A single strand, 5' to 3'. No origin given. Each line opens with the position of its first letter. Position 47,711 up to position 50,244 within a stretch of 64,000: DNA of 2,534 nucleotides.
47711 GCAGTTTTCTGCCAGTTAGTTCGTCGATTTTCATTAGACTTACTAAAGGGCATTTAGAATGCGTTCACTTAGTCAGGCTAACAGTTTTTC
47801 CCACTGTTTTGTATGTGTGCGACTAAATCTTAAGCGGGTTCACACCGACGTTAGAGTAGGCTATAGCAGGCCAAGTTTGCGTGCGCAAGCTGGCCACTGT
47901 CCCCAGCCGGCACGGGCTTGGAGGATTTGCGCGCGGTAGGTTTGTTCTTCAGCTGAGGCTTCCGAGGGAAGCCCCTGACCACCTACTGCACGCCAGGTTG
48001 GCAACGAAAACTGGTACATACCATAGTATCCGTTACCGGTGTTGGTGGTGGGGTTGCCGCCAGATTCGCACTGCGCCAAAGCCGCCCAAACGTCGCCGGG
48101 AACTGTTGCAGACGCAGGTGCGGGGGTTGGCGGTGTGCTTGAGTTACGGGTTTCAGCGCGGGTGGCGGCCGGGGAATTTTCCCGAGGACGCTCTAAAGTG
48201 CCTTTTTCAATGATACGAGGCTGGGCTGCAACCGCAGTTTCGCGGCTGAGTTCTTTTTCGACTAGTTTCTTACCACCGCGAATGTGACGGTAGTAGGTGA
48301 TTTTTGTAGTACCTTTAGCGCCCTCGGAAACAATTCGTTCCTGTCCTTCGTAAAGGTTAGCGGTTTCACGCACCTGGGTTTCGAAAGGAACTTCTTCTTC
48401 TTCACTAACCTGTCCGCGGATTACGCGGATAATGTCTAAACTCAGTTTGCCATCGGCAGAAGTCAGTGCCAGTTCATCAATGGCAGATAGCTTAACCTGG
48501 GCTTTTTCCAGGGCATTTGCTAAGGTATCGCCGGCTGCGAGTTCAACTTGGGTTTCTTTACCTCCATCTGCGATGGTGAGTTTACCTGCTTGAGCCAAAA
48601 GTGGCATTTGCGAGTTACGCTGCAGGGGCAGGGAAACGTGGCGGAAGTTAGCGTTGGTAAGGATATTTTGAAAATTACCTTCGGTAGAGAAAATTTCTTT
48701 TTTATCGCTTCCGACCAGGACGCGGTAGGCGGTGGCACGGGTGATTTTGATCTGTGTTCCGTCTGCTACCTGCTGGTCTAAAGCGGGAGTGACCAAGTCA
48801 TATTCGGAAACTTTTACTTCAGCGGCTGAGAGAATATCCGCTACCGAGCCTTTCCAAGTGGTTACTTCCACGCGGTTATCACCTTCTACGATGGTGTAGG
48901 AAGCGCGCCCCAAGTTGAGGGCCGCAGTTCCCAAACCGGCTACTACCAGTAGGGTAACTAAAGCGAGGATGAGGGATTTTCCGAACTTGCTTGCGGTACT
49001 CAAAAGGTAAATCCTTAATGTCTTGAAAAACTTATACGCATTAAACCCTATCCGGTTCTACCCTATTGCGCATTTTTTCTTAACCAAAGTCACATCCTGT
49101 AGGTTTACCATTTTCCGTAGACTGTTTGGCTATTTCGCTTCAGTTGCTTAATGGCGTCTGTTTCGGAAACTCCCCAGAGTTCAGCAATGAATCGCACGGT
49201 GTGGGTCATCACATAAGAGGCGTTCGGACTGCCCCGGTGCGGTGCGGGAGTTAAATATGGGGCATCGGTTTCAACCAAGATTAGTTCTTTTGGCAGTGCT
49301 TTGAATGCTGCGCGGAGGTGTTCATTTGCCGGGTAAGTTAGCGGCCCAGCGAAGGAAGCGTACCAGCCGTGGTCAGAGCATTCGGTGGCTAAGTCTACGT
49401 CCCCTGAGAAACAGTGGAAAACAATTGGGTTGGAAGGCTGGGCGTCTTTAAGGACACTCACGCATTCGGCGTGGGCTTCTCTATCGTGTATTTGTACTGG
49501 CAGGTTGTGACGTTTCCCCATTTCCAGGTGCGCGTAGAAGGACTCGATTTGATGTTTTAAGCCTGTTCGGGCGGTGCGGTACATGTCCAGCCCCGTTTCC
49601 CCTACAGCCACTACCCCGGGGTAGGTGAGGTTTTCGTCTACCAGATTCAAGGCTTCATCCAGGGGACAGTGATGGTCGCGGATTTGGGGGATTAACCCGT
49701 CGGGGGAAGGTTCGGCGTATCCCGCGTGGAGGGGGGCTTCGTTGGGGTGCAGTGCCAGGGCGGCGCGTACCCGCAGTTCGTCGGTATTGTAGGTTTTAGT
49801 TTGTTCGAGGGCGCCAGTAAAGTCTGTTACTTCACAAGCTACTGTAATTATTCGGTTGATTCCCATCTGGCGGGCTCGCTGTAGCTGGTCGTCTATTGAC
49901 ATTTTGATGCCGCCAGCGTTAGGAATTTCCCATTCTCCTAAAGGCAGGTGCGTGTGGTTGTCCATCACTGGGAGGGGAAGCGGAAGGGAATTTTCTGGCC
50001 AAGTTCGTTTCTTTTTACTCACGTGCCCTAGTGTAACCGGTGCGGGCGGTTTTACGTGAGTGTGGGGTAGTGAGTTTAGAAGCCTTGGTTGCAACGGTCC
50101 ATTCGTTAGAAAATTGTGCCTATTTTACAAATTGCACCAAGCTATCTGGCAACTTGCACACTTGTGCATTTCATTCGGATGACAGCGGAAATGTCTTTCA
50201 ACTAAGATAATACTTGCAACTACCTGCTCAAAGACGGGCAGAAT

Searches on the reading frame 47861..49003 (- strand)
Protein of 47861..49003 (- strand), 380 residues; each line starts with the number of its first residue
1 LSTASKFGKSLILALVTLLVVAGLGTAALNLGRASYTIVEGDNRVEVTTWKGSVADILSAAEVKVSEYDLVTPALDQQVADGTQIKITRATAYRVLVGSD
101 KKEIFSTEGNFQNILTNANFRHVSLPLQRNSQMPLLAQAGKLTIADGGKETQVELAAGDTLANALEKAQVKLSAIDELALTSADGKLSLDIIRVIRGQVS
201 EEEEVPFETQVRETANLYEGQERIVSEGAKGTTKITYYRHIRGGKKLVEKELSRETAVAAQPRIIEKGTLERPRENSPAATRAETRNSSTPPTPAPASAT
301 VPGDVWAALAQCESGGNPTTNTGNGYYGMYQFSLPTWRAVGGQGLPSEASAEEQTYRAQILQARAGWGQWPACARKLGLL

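Call 44: search_protein_families(library=pfam, proteins=[window:47861-49003:-], max_evalue=0.00001)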
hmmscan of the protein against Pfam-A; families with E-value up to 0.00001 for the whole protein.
window:47861-49003:- (380 aa): 3 families
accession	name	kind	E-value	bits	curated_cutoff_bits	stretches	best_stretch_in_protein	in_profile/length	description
PF06737.19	Transglycosylas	-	6.1e-24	84.9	27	1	305-373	6-77/77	Transglycosylase-like domain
PF07501.17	G5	-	1.2e-15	57.9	23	1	198-269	3-74/75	G5 domain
PF03990.20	DUF348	-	7.6e-12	45.2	24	1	37-76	2-41/41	G5-linked-Ubiquitin-like domain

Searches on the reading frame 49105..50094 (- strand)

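Call 44: search_protein_families(library=pfam, proteins=[window:49105-50094:-], max_evalue=0.00001)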
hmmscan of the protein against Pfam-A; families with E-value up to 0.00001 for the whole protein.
window:49105-50094:- (329 aa): 1 family
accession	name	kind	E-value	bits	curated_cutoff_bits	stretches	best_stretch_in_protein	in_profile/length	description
PF01026.27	TatD_DNase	-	4.6e-62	210.1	27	1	45-327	2-253/253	TatD related DNase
